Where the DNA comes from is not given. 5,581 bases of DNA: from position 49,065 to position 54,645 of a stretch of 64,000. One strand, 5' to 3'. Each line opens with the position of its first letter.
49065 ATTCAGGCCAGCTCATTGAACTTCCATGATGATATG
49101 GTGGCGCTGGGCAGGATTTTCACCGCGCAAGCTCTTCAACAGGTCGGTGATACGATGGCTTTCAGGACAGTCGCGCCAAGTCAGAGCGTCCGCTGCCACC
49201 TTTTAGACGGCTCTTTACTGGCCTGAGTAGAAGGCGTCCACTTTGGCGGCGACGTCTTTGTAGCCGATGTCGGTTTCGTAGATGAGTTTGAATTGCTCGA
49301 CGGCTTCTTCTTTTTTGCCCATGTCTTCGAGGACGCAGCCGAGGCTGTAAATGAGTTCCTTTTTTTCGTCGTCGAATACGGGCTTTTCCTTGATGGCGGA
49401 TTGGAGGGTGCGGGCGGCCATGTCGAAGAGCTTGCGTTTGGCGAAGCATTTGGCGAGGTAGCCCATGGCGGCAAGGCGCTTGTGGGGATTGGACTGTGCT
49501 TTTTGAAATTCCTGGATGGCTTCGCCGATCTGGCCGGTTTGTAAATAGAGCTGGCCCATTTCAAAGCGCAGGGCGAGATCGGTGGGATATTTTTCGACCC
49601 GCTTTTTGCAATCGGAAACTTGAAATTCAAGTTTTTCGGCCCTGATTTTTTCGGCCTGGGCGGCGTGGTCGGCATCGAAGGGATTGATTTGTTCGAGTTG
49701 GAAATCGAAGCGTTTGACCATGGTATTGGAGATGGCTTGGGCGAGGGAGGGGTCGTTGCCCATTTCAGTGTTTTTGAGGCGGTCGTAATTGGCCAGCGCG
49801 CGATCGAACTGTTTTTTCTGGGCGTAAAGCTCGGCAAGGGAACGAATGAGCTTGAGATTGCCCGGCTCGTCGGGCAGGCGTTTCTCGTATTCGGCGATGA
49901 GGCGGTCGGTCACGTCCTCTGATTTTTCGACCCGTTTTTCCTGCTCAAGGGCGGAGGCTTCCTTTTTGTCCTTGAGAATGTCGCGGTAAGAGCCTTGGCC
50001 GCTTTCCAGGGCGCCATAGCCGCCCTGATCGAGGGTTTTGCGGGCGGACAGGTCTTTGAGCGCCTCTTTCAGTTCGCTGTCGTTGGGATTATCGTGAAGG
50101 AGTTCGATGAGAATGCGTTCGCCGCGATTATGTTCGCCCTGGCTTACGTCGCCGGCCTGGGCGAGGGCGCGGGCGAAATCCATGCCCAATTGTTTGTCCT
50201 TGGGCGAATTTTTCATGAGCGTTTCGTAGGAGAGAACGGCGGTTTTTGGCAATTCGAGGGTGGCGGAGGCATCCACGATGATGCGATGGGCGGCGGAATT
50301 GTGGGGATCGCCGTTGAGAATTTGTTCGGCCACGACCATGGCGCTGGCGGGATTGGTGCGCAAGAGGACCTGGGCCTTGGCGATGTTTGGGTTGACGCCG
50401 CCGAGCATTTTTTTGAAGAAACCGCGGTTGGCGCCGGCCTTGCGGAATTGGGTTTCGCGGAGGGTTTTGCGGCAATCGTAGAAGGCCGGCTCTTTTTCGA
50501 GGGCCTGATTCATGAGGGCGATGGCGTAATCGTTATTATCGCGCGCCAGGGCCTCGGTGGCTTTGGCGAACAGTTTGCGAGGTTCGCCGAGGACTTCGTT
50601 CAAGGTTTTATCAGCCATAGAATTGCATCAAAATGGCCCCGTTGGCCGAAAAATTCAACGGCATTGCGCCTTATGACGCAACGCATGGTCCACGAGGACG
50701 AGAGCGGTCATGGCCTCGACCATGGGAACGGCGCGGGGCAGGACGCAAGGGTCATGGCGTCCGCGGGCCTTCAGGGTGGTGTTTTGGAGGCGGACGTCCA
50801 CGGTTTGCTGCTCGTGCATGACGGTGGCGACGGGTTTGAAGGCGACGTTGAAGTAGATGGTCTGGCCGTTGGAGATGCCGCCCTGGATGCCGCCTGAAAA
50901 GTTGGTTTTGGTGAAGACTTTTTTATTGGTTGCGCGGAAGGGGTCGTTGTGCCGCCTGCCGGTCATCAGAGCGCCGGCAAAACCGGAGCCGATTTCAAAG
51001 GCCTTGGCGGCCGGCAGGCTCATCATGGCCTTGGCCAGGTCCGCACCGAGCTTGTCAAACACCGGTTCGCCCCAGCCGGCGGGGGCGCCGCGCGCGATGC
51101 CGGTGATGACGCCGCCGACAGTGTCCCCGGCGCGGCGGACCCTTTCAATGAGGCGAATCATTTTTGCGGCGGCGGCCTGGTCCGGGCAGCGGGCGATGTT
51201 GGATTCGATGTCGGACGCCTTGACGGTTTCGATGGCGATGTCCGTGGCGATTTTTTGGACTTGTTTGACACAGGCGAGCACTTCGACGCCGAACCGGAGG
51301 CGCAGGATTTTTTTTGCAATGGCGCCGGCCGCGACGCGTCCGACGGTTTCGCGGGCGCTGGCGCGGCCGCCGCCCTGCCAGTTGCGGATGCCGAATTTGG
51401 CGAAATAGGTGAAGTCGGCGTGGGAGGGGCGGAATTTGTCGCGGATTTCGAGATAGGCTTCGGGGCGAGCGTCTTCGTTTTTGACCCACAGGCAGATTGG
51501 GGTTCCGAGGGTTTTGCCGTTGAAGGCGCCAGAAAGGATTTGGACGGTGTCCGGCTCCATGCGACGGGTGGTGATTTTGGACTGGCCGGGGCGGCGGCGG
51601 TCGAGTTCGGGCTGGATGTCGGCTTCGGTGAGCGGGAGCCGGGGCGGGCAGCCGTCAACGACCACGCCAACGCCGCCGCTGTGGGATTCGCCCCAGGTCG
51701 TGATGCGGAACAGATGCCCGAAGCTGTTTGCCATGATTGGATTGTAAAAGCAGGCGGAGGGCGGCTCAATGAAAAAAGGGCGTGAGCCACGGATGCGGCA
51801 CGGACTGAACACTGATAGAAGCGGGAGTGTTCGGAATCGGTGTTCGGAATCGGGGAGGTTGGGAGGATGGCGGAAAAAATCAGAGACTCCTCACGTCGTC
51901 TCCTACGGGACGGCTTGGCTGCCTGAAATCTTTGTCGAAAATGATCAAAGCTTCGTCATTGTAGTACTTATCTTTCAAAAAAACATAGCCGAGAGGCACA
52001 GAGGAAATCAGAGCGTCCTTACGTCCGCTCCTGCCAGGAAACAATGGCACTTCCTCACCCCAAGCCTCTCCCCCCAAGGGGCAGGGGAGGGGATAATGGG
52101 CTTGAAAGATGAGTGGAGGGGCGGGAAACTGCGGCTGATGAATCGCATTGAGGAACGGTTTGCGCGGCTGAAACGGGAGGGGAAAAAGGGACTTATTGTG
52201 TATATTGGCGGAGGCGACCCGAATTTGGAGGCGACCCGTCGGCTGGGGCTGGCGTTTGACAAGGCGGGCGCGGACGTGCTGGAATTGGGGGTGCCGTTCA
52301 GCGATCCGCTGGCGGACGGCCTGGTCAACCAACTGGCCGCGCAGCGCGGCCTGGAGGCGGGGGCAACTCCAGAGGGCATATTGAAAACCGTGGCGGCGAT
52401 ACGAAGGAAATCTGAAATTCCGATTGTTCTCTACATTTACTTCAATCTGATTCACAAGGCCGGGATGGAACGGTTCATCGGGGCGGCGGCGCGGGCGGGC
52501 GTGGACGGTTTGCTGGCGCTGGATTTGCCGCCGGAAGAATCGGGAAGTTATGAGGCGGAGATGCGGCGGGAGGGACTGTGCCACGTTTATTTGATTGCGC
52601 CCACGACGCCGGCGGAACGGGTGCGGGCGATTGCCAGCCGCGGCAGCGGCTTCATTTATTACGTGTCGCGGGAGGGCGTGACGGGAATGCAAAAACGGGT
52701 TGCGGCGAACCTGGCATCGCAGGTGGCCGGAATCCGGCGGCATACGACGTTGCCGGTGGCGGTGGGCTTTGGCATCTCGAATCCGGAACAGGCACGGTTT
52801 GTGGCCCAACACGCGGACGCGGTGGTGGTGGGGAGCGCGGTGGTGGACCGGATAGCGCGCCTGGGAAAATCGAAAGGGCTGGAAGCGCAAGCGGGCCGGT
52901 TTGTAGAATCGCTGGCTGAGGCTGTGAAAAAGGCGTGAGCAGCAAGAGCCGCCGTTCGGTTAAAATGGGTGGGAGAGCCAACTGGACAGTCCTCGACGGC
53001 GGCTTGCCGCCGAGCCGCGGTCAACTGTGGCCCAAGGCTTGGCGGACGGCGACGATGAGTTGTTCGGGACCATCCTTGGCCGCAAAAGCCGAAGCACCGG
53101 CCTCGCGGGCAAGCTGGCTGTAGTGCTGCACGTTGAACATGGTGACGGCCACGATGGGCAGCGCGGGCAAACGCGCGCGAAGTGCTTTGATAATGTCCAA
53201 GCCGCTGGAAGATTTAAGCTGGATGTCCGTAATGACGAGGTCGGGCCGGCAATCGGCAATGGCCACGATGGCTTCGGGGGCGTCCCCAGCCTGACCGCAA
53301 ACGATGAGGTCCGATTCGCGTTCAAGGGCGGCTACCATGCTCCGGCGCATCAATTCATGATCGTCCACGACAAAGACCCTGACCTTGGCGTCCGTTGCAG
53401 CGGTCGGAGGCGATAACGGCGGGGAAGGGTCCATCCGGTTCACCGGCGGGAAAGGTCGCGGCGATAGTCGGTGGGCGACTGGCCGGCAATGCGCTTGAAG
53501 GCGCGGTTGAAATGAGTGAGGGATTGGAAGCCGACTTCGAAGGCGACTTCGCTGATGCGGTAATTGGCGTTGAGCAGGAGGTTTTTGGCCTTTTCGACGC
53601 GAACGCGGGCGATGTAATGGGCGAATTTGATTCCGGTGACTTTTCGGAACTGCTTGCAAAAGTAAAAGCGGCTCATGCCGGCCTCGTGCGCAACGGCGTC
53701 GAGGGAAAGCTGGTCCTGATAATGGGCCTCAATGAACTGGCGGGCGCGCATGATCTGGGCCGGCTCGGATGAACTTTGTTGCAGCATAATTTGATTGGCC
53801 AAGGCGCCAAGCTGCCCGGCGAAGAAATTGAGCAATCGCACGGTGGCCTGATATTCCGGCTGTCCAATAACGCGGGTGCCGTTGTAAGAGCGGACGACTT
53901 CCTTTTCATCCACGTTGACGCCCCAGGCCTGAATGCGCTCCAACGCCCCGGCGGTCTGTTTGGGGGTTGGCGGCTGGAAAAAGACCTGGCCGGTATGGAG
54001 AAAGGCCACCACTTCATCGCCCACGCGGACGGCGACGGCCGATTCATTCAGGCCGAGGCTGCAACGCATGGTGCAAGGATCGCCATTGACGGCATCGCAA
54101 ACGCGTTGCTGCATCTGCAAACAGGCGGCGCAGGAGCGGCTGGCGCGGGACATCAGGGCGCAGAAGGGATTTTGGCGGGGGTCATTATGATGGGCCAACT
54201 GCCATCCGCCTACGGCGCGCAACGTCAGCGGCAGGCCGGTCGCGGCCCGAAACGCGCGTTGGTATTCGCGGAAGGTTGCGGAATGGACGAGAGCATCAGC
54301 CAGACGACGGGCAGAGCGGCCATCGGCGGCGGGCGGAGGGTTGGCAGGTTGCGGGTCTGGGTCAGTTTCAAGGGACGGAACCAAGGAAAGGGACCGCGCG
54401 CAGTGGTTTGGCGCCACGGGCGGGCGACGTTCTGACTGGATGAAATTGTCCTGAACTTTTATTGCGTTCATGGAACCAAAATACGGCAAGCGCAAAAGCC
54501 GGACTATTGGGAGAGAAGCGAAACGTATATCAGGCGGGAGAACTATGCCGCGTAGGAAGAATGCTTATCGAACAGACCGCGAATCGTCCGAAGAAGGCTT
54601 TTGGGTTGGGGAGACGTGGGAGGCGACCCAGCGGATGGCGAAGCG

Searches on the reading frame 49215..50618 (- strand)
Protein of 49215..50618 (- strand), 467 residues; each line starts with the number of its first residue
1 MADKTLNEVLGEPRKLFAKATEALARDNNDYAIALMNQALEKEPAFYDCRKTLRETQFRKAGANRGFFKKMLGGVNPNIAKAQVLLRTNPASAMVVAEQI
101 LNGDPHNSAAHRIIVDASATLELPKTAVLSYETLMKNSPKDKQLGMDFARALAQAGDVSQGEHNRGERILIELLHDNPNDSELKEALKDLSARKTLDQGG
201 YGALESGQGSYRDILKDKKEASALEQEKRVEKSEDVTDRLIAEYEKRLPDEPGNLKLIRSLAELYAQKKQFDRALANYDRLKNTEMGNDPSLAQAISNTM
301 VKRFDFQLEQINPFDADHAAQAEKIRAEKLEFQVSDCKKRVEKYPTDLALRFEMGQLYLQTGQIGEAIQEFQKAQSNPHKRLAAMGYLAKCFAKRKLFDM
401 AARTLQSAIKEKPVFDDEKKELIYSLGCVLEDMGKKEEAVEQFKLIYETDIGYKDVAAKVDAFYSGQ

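Call 75: search_protein_families(library=pfam, proteins=[window:49215-50618:-], max_evalue=0.00001)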
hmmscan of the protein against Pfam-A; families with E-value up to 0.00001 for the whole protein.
window:49215-50618:- (467 aa): 12 families
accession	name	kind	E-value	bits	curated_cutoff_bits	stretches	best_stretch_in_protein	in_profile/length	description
PF14559.12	TPR_19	-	1.2e-16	61.2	25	0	359-413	2-56/68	Tetratricopeptide repeat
PF07719.23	TPR_2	-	1.5e-09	37.7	27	0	352-374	5-27/34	Tetratricopeptide repeat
PF14561.12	TPR_20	-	1.6e-09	38.4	25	0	334-371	8-45/90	Tetratricopeptide repeat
PF13428.12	TPR_14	-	1.8e-08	34.7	23.5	0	349-383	2-37/44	Tetratricopeptide repeat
PF13431.12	TPR_17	-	1.1e-07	32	24.4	0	341-369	6-34/34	Tetratricopeptide repeat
PF00515.34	TPR_1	-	1.3e-07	31.5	27.8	0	353-374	6-27/34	Tetratricopeptide repeat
PF13432.12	TPR_16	-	2.9e-07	31.2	32.7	0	353-413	2-62/65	Tetratricopeptide repeat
PF23914.1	TPR_CcmH_CycH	-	3.4e-07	30.7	42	0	104-183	46-123/158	Cytochrome c-type biogenesis protein H TPR domain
PF13424.12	TPR_12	-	6e-07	30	30.1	0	221-280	10-70/77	Tetratricopeptide repeat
PF13371.12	TPR_9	-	2.4e-06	27.9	35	0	344-374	25-55/73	Tetratricopeptide repeat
PF13181.12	TPR_8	-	5e-06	26.7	25.7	0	352-375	5-28/34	Tetratricopeptide repeat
PF25062.1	ARM_TT21_N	-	1e-05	25.9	40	0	337-443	17-123/222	Tetratricopeptide repeat protein 21 N-terminal ARM repeat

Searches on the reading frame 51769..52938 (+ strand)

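Call 75: search_protein_families(library=pfam, proteins=[window:51769-52938:+], max_evalue=0.00001)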
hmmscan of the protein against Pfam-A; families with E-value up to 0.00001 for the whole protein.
window:51769-52938:+ (389 aa): 1 family
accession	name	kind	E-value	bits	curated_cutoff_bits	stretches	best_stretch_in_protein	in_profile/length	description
PF00290.26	Trp_syntA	-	5.3e-81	271.8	27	1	131-372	1-243/259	Tryptophan synthase alpha chain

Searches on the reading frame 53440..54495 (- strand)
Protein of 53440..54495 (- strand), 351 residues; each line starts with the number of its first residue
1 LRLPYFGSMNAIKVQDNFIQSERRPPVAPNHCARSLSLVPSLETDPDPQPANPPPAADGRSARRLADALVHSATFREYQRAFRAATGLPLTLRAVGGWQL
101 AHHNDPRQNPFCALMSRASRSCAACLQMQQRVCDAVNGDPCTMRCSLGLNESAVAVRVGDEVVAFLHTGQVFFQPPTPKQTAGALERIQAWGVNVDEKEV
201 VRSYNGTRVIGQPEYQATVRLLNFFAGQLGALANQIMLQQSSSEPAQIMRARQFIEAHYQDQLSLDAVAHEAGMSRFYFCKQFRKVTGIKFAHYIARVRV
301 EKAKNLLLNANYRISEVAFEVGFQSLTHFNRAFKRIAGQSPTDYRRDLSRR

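Call 75: search_protein_families(library=pfam, proteins=[window:53440-54495:-], max_evalue=0.00001)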
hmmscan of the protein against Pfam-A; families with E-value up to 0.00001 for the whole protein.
window:53440-54495:- (351 aa): 3 families
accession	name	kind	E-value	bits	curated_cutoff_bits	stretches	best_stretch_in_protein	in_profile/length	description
PF12833.13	HTH_18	-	6.3e-26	90.9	33.6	1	269-346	2-79/80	Helix-turn-helix domain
PF00165.29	HTH_AraC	-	6.6e-23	80.8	26.6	2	255-295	1-41/42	Bacterial regulatory helix-turn-helix proteins, AraC family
PF10114.15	PocR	-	1.1e-20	74.5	23.9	1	70-230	3-158/162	Sensory domain found in PocR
